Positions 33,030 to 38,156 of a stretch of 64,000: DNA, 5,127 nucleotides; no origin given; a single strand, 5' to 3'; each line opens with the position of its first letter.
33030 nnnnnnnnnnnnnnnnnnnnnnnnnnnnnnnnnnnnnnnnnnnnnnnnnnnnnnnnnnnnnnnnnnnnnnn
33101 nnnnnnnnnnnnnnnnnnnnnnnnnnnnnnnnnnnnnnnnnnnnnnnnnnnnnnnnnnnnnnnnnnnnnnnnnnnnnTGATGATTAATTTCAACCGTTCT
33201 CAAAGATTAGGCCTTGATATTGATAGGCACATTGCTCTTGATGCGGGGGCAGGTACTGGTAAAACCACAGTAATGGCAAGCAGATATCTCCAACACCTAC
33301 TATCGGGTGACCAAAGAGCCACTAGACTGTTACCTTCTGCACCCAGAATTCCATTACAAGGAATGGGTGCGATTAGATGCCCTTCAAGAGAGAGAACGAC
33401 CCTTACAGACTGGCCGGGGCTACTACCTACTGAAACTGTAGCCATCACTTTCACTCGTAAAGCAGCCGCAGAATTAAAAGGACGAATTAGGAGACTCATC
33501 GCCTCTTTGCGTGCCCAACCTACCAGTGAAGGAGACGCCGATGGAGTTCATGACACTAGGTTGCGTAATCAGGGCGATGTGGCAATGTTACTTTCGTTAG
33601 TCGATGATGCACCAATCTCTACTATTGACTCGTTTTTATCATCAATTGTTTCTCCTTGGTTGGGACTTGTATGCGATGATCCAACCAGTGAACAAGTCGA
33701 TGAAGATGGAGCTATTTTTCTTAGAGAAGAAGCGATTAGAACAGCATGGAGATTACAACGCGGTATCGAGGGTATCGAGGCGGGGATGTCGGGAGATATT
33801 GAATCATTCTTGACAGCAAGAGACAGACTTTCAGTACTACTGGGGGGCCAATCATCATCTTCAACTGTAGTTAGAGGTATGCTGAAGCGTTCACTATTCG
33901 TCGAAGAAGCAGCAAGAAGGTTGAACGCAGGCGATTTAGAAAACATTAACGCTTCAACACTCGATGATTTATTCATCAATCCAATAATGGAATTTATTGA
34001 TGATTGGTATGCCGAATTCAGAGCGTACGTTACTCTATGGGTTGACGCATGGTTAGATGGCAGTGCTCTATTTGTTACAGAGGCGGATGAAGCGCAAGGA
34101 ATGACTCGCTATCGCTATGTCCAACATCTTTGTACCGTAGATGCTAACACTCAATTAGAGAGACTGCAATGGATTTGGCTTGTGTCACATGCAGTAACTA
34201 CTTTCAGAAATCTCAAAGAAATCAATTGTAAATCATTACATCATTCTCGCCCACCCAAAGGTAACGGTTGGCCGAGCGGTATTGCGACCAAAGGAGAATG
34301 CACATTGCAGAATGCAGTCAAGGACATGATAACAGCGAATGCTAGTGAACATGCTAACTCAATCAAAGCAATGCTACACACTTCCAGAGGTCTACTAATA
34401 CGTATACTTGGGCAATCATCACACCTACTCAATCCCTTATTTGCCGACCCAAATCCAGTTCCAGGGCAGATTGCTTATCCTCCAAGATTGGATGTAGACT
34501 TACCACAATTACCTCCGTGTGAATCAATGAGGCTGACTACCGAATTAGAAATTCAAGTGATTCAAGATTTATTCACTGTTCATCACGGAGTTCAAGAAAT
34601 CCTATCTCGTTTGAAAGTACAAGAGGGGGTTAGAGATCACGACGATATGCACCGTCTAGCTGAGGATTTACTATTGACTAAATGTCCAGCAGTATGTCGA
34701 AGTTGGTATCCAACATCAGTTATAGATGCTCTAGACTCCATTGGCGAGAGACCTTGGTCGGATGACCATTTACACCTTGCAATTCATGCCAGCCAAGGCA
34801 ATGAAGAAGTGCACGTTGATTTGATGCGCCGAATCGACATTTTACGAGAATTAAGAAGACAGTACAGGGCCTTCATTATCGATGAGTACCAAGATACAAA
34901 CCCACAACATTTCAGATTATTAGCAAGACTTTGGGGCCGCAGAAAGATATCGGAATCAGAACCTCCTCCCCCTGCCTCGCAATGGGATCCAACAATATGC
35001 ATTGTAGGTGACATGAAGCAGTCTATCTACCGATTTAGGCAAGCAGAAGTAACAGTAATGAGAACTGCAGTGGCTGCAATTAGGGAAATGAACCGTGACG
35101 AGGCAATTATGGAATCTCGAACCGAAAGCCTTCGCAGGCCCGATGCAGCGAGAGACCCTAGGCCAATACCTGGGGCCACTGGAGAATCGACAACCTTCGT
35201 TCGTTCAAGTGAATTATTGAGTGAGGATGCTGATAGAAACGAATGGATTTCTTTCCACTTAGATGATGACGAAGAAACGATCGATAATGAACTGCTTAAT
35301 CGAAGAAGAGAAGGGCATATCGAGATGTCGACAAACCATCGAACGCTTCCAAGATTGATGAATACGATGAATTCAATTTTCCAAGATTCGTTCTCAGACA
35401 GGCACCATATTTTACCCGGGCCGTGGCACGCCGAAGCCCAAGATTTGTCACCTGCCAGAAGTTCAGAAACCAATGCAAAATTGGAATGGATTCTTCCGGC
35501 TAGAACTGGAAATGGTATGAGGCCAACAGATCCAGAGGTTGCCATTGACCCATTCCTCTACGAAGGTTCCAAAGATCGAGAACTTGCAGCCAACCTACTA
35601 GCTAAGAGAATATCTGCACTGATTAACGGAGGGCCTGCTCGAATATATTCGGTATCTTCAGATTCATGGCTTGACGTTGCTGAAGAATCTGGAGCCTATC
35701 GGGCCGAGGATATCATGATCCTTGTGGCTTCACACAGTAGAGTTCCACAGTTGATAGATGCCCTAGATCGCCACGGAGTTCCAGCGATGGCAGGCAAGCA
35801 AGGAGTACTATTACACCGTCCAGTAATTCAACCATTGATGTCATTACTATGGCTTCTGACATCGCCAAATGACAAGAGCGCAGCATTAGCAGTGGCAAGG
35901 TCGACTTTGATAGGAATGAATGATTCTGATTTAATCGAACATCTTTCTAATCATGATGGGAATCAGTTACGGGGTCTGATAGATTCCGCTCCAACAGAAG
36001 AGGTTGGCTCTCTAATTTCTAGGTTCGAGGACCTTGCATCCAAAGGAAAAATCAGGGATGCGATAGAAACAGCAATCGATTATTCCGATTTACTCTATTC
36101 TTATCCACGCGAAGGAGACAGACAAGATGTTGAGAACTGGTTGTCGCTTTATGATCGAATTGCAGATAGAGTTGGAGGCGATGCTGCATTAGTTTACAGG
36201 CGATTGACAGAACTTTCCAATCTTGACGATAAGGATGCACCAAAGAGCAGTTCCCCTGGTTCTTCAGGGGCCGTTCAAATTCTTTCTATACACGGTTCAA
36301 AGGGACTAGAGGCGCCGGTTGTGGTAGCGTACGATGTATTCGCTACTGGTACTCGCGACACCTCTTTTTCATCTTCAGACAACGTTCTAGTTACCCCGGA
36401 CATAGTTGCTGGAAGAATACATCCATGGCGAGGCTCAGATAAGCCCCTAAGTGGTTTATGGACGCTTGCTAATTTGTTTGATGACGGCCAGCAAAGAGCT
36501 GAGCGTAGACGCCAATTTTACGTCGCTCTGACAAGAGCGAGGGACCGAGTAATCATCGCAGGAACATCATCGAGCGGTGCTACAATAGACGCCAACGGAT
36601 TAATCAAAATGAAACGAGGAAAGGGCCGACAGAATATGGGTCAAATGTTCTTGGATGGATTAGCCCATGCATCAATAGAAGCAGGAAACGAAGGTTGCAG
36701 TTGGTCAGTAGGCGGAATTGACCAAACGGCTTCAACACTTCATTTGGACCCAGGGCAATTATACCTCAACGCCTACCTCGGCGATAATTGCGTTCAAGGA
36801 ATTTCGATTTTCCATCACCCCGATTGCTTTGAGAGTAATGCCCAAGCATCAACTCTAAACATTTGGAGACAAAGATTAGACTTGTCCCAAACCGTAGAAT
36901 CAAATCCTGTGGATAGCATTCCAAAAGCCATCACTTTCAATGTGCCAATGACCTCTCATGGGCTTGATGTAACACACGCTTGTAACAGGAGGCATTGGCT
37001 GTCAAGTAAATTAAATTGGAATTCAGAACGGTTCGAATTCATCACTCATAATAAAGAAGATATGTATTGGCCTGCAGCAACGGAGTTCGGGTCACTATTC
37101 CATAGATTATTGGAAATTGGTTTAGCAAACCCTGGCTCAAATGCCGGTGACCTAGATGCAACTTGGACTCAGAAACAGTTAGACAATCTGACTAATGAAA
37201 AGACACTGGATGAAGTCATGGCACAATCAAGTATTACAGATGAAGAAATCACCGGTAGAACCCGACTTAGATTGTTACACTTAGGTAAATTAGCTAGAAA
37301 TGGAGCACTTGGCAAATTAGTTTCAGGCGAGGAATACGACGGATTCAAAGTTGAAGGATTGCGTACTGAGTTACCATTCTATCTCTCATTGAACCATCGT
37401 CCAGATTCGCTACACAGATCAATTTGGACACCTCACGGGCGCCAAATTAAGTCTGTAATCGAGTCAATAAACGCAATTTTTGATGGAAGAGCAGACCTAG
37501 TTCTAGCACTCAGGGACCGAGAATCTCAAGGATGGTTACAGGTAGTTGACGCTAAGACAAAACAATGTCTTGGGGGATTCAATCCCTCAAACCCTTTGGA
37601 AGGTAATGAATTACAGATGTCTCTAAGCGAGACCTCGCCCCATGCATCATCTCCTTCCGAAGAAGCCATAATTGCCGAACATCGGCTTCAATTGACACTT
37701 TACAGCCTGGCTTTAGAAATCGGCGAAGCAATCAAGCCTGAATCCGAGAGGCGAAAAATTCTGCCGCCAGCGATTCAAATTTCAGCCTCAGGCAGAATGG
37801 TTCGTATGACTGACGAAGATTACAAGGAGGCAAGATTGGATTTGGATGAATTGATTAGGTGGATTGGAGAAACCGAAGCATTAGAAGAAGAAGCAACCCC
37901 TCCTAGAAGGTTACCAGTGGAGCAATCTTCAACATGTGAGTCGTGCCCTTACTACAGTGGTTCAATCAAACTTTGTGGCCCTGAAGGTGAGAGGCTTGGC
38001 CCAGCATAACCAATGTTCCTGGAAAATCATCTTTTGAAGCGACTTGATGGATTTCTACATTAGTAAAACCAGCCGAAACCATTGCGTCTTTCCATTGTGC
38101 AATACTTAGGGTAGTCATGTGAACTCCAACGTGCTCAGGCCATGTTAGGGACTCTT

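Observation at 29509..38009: Bacterial-type AddAB-like two-subunit helicase-nuclease operon in an archaeal chromosome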

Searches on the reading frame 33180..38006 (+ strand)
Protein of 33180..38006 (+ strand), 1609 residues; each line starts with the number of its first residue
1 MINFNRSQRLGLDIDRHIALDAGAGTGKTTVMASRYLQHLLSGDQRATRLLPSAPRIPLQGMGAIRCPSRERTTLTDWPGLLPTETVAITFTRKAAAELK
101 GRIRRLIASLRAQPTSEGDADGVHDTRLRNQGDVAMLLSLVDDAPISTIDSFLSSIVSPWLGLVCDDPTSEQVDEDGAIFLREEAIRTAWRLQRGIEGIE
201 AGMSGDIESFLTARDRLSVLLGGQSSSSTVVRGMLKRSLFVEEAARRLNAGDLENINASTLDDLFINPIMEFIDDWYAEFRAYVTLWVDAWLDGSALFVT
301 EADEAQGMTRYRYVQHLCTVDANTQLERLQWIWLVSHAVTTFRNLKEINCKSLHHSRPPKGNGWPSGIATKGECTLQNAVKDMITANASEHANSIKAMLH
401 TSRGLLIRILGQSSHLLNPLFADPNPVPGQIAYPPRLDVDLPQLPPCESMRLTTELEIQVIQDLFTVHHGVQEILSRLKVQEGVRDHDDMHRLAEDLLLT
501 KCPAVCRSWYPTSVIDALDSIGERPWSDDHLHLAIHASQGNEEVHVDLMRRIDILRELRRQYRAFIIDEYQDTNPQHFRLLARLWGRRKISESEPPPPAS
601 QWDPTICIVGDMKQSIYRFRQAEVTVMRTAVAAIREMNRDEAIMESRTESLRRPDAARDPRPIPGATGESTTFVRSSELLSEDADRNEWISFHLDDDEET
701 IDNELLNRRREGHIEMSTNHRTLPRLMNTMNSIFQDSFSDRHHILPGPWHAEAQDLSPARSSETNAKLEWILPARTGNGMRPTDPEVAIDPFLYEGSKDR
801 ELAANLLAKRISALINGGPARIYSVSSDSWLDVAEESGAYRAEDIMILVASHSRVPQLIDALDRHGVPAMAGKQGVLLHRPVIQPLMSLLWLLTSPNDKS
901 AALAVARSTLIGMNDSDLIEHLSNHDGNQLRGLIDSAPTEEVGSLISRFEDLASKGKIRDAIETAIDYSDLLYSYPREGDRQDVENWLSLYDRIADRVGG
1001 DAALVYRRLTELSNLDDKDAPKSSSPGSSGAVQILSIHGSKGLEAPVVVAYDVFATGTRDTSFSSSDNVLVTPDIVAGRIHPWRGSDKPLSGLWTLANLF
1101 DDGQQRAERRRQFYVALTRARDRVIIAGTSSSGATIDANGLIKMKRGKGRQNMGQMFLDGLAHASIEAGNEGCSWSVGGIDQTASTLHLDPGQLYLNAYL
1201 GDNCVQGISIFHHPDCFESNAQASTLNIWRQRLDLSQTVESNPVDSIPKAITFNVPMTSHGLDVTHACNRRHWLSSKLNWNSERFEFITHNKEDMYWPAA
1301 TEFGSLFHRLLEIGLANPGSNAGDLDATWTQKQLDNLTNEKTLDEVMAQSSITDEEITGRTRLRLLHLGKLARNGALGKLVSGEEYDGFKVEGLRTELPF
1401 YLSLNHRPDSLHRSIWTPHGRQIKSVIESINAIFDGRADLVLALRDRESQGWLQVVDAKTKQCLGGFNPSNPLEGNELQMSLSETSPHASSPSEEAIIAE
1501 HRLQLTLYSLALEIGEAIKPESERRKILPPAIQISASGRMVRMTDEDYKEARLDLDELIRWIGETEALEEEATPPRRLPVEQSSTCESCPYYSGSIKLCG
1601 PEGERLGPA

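Call 6: search_protein_families(library=pfam, proteins=[window:33180-38006:+], max_evalue=0.01)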
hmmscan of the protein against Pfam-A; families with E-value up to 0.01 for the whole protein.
window:33180-38006:+ (1609 aa): 5 families
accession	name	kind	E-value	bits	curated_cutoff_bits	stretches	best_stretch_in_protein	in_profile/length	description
PF00580.27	UvrD-helicase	-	3.5e-29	102.8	23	3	552-628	203-264/271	UvrD/REP helicase N-terminal domain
PF13361.12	UvrD_C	-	5.3e-16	59.4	25.6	1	840-1129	69-348/350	UvrD-like helicase C-terminal domain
PF12705.13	PDDEXK_1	-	8.2e-09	36.2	22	1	1264-1462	9-147/247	PD-(D/E)XK nuclease superfamily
PF13538.12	UvrD_C_2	-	1.3e-08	35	27.4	1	1103-1126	28-51/52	UvrD-like helicase C-terminal domain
PF13245.12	AAA_19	-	4.4e-08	33.8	25.1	1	559-620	88-134/134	AAA domain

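Call 7: search_protein_families(library=ncbifam, proteins=[window:33180-38006:+], max_evalue=0.01)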
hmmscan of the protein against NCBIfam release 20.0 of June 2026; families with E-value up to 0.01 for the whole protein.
window:33180-38006:+ (1609 aa): 14 families
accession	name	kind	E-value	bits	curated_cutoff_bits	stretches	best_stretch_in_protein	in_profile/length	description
TIGR00609.1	recB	equivalog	4.1e-37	127.9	696.05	3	713-1140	434-824/1175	exodeoxyribonuclease V subunit beta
TIGR02785.1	addA_Gpos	equivalog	6.5e-33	113.7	707.65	4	552-624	379-439/1234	helicase-exonuclease AddAB subunit AddA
TIGR02784.1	addA_alphas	equivalog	2.4e-27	95.8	860.75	3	1028-1130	773-871/1138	double-strand break repair helicase AddA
NF010485.0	PRK13909.1-2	equivalog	2.9e-24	85.4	650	3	80-157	31-111/909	RecB-like helicase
TIGR01073.1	pcrA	equivalog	4.9e-21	74.8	911.2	1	548-626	195-259/725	DNA helicase PcrA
NF008128.0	PRK10876.1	equivalog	8.7e-18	63.4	1697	2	557-628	373-432/1181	exodeoxyribonuclease V subunit beta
NF010487.0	PRK13909.1-4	equivalog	7.6e-16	57.5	759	1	82-158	34-113/924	RecB-like helicase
NF008276.0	PRK11054.1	equivalog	3e-12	45.8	543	1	561-627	430-483/684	DNA helicase IV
TIGR01074.1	rep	equivalog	5.7e-12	44.7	951.45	0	553-625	198-255/668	DNA helicase Rep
TIGR01075.1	uvrD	equivalog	8e-11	40.9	1144.45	1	553-631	200-263/715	DNA helicase II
NF008743.0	PRK11773.1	equivalog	1.2e-10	40.4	965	1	551-628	203-265/720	DNA helicase II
NF010484.0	PRK13909.1-1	equivalog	7e-08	30.7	1074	1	564-625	347-403/945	RecB-like helicase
NF010486.0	PRK13909.1-3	equivalog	9.6e-06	23.9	1109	0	565-624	334-387/921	RecB-like helicase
NF008172.0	PRK10919.1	equivalog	7e-05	21.2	1168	0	550-623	195-254/673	DNA helicase Rep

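Call 19: search_solved_structures(query=window:33180-38006:+, max_evalue=0.001)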
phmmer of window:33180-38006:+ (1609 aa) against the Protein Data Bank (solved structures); distinct sequences matched with E-value up to 0.001: 11.
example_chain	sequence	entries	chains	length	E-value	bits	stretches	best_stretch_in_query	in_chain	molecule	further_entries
3u44_A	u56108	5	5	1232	4.7e-11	43.8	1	804-1130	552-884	ATP-dependent helicase/nuclease subunit A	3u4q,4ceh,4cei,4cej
8b1t_B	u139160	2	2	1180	4.8e-09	37.1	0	557-628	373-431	RecBCD enzyme subunit RecB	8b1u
6sjb_B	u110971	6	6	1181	4.8e-09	37.1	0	557-628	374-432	RecBCD enzyme subunit RecB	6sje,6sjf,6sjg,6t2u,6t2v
1w36_B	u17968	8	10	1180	4.9e-09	37.1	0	557-628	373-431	EXODEOXYRIBONUCLEASE V BETA CHAIN | RecBCD enzyme subunit RecB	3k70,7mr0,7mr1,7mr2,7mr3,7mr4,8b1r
5ld2_B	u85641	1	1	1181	4.9e-09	37.1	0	557-628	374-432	RecBCD enzyme subunit RecB,RecBCD enzyme subunit RecB,RecBCD enzyme subunit RecB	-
5mbv_B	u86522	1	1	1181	4.9e-09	37.1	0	557-628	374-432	RecBCD enzyme subunit RecB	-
9dci_A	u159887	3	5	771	2.3e-08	34.9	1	554-624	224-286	ATP-dependent DNA helicase UvrD1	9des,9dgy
1pjr_A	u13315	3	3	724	7.6e-07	29.8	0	836-1049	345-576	PCRA | ATP-DEPENDENT HELICASE PCRA | HELICASE PCRA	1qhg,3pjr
4c2u_A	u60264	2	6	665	5e-06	27.1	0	958-1050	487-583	DNA HELICASE II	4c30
4c2t_A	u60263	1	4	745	7.8e-06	26.5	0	958-1050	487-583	DNA HELICASE II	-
2pjr_A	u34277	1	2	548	0.0008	19.8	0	551-625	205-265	PROTEIN (HELICASE PCRA)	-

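Call 35: find_homologous_proteins(query=window:33180-38006:+)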
Query window:33180-38006:+ (1609 aa): 839 proteins with E <= 0.001 among 8000 candidates; the best 120 are listed.
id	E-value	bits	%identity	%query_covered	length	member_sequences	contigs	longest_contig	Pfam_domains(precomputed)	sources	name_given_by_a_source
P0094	0.0e+0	3412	92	100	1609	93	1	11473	PF13538.13,PF12705.14,PF13361.13,PF13245.13,PF00580.28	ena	-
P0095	0.0e+0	3333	89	100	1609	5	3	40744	PF13538.13,PF12705.14,PF13361.13,PF13245.13,PF00580.28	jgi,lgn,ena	jgi:ATP-dependent exoDNAse (exonuclease V) beta subunit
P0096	0.0e+0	3328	89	100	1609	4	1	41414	PF13538.13,PF12705.14,PF13361.13,PF13245.13,PF00580.28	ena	-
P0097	0.0e+0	2966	79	100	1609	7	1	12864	PF13538.13,PF12705.14,PF13361.13,PF13245.13,PF00580.28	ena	-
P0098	0.0e+0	2867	76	100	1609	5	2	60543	PF13538.13,PF12705.14,PF13361.13,PF13245.13,PF00580.28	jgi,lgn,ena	-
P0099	0.0e+0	2800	75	100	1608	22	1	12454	PF13538.13,PF12705.14,PF13361.13,PF13245.13,PF00580.28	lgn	-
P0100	0.0e+0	2797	75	100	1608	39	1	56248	PF13538.13,PF12705.14,PF13361.13,PF13245.13,PF00580.28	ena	-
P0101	0.0e+0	2791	75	100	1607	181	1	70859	PF13538.13,PF12705.14,PF13361.13,PF13245.13,PF00580.28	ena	-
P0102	0.0e+0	2790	74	100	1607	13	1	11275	PF13538.13,PF12705.14,PF13361.13,PF13245.13,PF00580.28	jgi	-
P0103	0.0e+0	2789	75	100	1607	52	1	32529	PF13538.13,PF12705.14,PF13361.13,PF13245.13,PF00580.28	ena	-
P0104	0.0e+0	2778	73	100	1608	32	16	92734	PF13538.13,PF12705.14,PF13361.13,PF13245.13,PF00580.28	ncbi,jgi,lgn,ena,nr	ncbi:MAG: hypothetical protein DWC06_08160 [Candidatus Poseidoniales archaeon]|nr:MAG: hypothetical 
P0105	0.0e+0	2653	71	100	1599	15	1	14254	PF13538.13,PF12705.14,PF13361.13,PF13245.13,PF00580.28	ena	-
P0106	0.0e+0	2652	71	100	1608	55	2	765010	PF13538.13,PF12705.14,PF13361.13,PF13245.13,PF00580.28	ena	-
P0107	0.0e+0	2634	70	100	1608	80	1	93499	PF13538.13,PF12705.14,PF13361.13,PF13245.13,PF00580.28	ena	-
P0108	0.0e+0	2630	71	100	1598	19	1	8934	PF13538.13,PF12705.14,PF13361.13,PF13245.13,PF00580.28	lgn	-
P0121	0.0e+0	2288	62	100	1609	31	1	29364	PF13538.13,PF12705.14,PF13361.13,PF13245.13,PF00580.28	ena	-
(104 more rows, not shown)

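Call 58: search_protein_families(library=padloc, proteins=[window:33180-38006:+], max_evalue=0.01)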
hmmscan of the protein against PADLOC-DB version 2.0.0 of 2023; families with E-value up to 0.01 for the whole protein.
window:33180-38006:+ (1609 aa): 32 families (the best 25 are shown)
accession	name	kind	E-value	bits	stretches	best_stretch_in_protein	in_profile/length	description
PDLC00114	GajB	-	1.2e-18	65.1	2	840-1048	349-564/635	UrvD helicase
PDLC00122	GajB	-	4.1e-16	57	1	544-633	144-220/502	UrvD helicase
PDLC00117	GajB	-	9.3e-16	55.4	1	1104-1130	550-576/604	UrvD helicase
PDLC03802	RTasHel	-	1.1e-15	55.6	1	553-622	184-238/675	DRT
PDLC00123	GajB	-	1.7e-13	48.1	1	556-627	171-227/540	UrvD helicase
PDLC00132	GajB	-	1.2e-11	42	1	553-629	206-268/625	UrvD helicase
PDLC00103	GajB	-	2.3e-11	41.3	0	553-627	203-263/612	UrvD helicase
PDLC00119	GajB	-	7.7e-11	39.6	1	551-625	208-267/565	UrvD helicase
PDLC00107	GajB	-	1.2e-09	35.3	1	550-630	203-269/587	UrvD helicase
PDLC00136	GajB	-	3.5e-09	34.1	0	554-633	199-263/570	UrvD helicase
PDLC00129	GajB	-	1.4e-08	31.8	1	552-631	217-281/594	UrvD helicase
PDLC00116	GajB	-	2.9e-07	27.6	0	549-630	147-214/557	UrvD helicase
PDLC00127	GajB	-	3.9e-07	27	1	553-618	193-246/594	UrvD helicase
PDLC00135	GajB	-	4.4e-07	27.2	0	556-585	164-193/603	UrvD helicase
PDLC04173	GajB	-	4.5e-07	27.2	1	546-631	107-176/471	-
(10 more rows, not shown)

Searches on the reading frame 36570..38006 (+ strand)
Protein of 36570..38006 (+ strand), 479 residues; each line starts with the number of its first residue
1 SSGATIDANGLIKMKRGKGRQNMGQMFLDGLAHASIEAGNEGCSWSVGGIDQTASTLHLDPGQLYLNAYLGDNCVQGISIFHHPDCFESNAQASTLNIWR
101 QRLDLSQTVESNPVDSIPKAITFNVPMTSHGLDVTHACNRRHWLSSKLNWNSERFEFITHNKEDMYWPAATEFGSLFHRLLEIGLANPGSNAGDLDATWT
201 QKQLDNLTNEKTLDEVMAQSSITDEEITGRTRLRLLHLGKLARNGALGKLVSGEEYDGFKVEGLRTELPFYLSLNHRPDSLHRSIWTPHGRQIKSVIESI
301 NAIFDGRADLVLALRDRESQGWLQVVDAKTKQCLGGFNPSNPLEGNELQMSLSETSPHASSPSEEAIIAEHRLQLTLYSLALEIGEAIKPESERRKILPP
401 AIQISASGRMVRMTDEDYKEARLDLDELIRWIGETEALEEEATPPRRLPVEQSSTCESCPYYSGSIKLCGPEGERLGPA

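Call 70: predict_structure(alignment_id=A4)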
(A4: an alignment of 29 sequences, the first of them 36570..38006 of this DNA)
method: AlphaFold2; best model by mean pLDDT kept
length: 479 residues; sequences in the alignment: 29
mean_pLDDT: 83.8   pTM: 0.72
mean pLDDT of the five models: 83.8, 83.4, 82.4, 81.5, 81.0
residues with pLDDT >= 90: 266; 70-90: 111; 50-70: 86; < 50: 16
segments of 3 or more residues with pLDDT < 50: 80-90
pLDDT, mean of each block of 10 residues (from residue 1): 66 64 62 59 55 62 63 54 43 65 66 71 91 92 89 75 77 95 93 89 94 95 92 96 94 94 94 91 81 89 94 96 96 89 91 89 94 96 94 95 95 97 96 90 91 89 89 90
secondary structure, 60 per line:
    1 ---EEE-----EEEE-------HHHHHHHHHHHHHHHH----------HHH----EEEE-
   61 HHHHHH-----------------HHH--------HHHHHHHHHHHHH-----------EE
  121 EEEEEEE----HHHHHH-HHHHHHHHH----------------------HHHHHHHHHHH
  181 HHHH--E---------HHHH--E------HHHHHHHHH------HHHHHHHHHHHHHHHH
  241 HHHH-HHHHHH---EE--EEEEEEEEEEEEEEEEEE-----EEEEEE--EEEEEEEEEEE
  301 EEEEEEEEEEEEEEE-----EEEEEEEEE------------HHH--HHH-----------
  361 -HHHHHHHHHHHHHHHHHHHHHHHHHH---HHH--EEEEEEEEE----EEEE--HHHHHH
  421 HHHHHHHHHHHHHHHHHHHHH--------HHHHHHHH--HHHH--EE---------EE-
elements in order: E4-6 E12-15 H23-38 E56-59 H61-66 H95-107 E119-127 H132-137 H139-147 H170-184 H197-200 H210-218 H225-244 H246-251 E259-276 E282-287 E290-315 E321-329 H362-387 E396-404 E409-412 H415-441 H450-457 H460-463

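Call 72: fold_search(model_id=the predicted structure, library=pdb)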
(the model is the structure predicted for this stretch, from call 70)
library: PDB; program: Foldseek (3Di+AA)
matches with E <= 10: 201; with E <= 0.001: 9
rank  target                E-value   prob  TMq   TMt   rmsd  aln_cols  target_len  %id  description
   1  9np6_A                4.9e-06  1.00  0.34  0.20   9.8       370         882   14  Cryo-EM structure of AdnA(D934A)-AdnB(D1014A) in complex with AMPPNP and blunt end DNA (released 2025-03-19)
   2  6ppr_A                1.5e-05  1.00  0.33  0.20   9.1       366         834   15  Cryo-EM structure of AdnA(D934A)-AdnB(D1014A) in complex with AMPPNP and DNA (released 2019-11-20)
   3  4cej_A                1.5e-05  1.00  0.28  0.13  20.2       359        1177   12  Crystal structure of AddAB-DNA-ADPNP complex at 3 Angstrom resolution (released 2014-03-12)
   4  9iab_B                1.9e-05  1.00  0.29  0.47  10.7       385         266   12  Structure of the Argonaute-associated Cas4 family protein 1 (ACE1) from Chroococcidiopsis thermalis (CtACE1) (released 2025-04-23)
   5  3u44_A                2.2e-05  1.00  0.27  0.13  13.5       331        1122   13  Crystal structure of AddAB-DNA complex (released 2012-03-21)
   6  9iab_A                2.8e-05  1.00  0.30  0.48  10.8       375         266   12  Structure of the Argonaute-associated Cas4 family protein 1 (ACE1) from Chroococcidiopsis thermalis (CtACE1) (released 2025-04-23)
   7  4ceh_B                3.7e-05  1.00  0.38  0.18   7.6       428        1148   13  Crystal structure of AddAB with a forked DNA substrate (released 2014-03-12)
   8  4cej_B                3.7e-05  1.00  0.37  0.17   7.6       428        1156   13  Crystal structure of AddAB-DNA-ADPNP complex at 3 Angstrom resolution (released 2014-03-12)
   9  7sjr_A                4.0e-05  1.00  0.29  0.17  13.6       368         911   12  Cryo-EM structure of AdnA-AdnB(W325A) in complex with DNA and AMPPNP (released 2021-12-22)
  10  7mr0_B                1.5e-03  0.98  0.31  0.15  10.6       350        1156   13  Cryo-EM structure of RecBCD with docked RecBNuc and flexible RecD (released 2021-07-28)
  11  7mi5_A                1.2e-02  0.96  0.25  0.22  11.4       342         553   15  Asymmetrical PAM-Non PAM prespacer bound Cas4/Cas1/Cas2 complex (released 2021-11-17)
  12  6vlz_s                1.3e-02  0.23  0.12  0.14  21.9       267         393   10  Structure of the human mitochondrial ribosome-EF-G1 complex (ClassI) (released 2020-08-05)
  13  8b1t_C                2.6e-02  0.66  0.24  0.12  15.7       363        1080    9  RecBCD-DNA in complex with the phage protein Abc2 (released 2022-12-28)
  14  1w36_C                2.7e-02  0.60  0.26  0.14  11.8       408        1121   10  RecBCD:DNA complex (released 2004-11-04)
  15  7mi4_A                3.9e-02  0.89  0.25  0.22  11.2       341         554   15  Symmetrical PAM-PAM prespacer bound Cas4/Cas1/Cas2 complex (released 2021-11-17)
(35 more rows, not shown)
